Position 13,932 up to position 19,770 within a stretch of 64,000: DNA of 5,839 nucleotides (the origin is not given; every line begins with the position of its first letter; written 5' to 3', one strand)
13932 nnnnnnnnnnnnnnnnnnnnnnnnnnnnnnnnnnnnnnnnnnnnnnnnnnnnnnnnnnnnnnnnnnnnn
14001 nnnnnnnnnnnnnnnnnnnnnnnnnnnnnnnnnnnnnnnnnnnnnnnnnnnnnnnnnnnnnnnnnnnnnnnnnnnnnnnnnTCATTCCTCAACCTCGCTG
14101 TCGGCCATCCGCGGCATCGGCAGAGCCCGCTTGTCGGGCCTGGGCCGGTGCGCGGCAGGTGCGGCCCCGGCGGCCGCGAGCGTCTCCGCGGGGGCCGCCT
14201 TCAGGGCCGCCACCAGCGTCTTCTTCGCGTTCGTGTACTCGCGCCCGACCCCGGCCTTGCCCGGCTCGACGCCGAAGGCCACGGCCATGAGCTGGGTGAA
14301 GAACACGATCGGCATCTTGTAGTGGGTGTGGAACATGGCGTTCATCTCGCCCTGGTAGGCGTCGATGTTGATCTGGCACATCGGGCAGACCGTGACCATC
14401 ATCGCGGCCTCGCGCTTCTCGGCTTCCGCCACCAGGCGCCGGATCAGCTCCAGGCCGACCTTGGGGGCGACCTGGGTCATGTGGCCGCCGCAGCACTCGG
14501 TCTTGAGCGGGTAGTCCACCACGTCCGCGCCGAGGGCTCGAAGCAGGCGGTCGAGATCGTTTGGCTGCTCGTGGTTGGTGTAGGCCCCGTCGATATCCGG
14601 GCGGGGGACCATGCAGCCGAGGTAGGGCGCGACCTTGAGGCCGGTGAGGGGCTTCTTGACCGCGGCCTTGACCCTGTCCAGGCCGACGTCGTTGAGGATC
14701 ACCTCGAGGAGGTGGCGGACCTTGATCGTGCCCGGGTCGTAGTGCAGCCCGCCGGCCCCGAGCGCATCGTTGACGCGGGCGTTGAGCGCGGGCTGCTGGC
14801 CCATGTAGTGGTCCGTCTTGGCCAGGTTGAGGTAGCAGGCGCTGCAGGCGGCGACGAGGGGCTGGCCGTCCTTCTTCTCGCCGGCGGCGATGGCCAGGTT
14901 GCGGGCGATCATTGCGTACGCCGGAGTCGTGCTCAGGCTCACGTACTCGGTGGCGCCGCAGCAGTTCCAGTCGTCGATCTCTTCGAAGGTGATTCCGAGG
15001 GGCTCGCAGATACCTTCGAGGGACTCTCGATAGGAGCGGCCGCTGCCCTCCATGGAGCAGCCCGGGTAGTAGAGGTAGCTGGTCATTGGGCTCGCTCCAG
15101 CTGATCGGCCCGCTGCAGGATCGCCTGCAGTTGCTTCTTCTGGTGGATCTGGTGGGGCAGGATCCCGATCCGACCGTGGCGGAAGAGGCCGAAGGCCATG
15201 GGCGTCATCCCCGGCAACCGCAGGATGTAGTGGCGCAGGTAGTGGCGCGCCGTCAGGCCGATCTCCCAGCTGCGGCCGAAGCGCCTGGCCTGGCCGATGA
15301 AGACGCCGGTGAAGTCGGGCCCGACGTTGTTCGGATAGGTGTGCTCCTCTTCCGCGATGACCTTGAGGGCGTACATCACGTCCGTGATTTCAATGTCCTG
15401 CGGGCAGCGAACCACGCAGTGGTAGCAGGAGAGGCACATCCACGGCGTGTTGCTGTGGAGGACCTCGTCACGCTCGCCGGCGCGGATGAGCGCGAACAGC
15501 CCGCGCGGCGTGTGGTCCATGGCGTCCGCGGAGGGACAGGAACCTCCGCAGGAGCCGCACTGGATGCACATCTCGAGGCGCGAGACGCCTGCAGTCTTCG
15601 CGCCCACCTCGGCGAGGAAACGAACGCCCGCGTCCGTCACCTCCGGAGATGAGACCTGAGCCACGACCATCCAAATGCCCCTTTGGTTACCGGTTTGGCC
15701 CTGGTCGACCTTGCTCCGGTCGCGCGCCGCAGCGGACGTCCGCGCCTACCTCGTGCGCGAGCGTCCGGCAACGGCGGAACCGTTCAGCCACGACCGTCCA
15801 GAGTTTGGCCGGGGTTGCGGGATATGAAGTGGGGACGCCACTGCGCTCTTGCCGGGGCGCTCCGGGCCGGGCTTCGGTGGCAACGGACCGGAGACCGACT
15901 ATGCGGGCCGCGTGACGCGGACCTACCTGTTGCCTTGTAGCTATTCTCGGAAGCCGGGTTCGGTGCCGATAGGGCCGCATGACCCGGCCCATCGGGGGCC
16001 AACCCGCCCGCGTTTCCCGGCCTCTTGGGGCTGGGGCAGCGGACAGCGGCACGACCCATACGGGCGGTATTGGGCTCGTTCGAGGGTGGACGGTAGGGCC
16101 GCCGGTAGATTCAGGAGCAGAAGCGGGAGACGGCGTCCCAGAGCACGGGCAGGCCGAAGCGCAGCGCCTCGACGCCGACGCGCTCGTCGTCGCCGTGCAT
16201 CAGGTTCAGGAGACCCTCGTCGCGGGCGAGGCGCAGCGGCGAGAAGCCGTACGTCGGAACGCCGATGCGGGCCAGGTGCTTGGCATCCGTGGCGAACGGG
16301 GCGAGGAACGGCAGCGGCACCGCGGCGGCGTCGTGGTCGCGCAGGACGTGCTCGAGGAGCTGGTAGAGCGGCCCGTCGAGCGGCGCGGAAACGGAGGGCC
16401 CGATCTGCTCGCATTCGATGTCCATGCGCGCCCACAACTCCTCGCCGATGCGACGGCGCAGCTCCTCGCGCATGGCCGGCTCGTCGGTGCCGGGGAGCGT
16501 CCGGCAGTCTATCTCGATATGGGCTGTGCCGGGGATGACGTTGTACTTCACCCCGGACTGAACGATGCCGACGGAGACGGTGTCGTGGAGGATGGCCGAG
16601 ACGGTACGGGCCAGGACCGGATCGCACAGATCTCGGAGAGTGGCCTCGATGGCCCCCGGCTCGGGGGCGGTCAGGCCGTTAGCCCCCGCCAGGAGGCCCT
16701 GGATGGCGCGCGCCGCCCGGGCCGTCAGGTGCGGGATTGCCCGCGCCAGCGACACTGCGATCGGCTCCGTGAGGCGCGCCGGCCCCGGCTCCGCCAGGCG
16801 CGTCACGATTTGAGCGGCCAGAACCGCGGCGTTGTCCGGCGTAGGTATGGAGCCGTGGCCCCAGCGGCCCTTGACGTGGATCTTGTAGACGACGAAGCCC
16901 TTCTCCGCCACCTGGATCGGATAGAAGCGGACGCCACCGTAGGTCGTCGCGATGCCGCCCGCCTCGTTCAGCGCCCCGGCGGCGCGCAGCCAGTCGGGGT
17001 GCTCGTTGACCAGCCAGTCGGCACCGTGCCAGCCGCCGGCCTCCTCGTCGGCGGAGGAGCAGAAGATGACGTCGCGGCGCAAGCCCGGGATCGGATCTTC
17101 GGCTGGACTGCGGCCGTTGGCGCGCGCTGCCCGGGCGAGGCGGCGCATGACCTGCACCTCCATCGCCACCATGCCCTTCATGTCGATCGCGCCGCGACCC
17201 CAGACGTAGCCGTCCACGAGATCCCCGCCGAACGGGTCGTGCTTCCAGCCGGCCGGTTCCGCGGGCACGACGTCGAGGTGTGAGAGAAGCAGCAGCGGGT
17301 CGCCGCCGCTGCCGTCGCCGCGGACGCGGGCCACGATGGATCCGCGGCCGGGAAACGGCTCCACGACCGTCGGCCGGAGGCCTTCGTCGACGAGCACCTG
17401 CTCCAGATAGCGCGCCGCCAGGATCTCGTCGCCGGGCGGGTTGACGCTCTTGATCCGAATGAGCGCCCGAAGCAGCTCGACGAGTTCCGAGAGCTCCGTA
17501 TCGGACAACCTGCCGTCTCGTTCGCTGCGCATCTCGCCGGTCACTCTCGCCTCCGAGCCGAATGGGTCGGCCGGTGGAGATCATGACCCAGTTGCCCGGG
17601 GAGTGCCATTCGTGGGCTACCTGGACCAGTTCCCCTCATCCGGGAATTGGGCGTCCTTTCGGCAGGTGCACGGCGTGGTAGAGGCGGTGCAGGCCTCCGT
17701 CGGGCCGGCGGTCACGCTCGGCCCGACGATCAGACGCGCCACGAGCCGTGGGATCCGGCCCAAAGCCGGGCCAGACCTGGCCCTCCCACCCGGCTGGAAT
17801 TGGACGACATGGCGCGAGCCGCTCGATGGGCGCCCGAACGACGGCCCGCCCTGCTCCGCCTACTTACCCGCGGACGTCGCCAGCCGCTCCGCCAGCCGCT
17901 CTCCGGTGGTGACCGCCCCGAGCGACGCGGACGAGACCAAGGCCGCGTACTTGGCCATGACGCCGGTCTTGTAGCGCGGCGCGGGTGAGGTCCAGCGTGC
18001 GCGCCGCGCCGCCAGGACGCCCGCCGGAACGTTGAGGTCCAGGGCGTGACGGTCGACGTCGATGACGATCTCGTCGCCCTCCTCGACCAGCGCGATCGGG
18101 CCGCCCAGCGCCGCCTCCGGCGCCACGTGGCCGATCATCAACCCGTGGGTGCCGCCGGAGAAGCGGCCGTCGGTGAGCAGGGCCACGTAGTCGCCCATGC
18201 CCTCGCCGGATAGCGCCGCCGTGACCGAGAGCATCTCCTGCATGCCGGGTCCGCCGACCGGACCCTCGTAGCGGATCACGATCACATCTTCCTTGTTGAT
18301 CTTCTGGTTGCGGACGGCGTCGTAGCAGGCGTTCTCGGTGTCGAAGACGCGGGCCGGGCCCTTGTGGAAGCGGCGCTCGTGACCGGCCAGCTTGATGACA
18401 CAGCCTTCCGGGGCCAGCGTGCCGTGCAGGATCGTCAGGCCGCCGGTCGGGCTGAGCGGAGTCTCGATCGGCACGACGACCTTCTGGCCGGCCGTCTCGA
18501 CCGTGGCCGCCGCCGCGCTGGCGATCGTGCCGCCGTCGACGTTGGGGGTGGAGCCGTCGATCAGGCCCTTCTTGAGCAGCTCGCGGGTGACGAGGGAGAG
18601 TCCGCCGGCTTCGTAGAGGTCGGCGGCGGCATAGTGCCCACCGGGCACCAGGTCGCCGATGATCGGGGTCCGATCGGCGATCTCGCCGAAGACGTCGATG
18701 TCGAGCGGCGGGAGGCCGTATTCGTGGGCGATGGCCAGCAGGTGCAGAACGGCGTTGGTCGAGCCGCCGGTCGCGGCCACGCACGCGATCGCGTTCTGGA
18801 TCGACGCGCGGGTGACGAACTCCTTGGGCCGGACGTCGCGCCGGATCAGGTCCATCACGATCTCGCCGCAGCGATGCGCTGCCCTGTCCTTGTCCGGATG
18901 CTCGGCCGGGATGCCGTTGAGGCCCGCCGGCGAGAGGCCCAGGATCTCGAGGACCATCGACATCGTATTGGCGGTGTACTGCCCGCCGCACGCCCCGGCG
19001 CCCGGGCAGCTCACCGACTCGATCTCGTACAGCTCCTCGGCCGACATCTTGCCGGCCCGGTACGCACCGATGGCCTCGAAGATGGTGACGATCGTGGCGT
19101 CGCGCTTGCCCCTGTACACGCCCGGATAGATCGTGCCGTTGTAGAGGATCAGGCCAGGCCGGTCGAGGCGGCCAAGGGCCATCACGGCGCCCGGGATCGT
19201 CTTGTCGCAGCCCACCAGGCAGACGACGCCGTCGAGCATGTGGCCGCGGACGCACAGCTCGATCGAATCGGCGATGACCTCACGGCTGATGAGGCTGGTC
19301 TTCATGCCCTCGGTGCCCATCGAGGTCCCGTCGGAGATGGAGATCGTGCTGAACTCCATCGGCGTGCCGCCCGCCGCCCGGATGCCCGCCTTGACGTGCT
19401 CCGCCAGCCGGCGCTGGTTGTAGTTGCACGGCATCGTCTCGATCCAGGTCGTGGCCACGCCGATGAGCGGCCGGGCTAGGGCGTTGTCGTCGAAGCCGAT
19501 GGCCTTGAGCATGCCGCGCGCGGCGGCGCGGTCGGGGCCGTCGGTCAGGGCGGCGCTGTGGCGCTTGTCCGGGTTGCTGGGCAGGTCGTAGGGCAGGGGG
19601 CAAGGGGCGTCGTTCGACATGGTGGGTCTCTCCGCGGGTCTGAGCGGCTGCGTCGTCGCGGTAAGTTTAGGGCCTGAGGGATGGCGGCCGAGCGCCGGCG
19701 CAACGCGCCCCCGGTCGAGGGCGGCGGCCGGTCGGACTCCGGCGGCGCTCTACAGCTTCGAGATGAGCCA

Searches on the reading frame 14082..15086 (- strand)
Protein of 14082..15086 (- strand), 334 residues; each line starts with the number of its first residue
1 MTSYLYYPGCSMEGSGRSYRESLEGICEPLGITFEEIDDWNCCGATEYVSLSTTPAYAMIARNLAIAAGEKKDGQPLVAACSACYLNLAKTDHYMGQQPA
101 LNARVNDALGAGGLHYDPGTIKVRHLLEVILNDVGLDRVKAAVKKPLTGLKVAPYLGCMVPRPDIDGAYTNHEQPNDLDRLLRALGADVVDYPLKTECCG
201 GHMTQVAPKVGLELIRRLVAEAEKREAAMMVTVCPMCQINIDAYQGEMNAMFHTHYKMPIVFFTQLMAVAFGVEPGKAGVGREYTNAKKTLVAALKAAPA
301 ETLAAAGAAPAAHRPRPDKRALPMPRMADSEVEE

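Call 60: search_protein_families(library=pfam, proteins=[window:14082-15086:-], max_evalue=0.0001)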
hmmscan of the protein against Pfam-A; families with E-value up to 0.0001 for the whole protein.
window:14082-15086:- (334 aa): 1 family
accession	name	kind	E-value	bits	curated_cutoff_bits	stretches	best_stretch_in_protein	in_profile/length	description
PF02754.22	CCG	-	9.4e-24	83.8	20.6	2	153-242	2-85/85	Cysteine-rich domain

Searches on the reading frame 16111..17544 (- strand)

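Call 10: search_protein_families(library=pfam, proteins=[window:16111-17544:-], max_evalue=0.001)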
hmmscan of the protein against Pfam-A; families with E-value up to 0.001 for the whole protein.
window:16111-17544:- (477 aa): 3 families
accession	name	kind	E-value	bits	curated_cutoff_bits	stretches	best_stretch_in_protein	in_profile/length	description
PF01546.33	Peptidase_M20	-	4.3e-22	79.5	24.6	1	85-468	1-200/206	Peptidase family M20/M25/M40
PF07687.19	M20_dimer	-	1.6e-12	47.7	21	1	212-369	1-102/107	Peptidase dimerisation domain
PF04389.22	Peptidase_M28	-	4.3e-05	23.8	21.3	1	70-188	2-85/193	Peptidase family M28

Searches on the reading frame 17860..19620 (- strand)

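Call 10: search_protein_families(library=pfam, proteins=[window:17860-19620:-], max_evalue=0.001)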
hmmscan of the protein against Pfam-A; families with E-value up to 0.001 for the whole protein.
window:17860-19620:- (586 aa): 2 families
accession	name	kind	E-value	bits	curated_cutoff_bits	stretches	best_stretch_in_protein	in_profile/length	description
PF00920.27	ILVD_EDD_N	-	3.7e-114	381.6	27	1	50-367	1-314/316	Dihydroxy-acid/6-phosphogluconate dehydratase N-terminal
PF24877.1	ILV_EDD_C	-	9.5e-71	237.6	27.7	1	380-569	1-191/191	Dihydroxy-acid/6-phosphogluconate dehydratase C-terminal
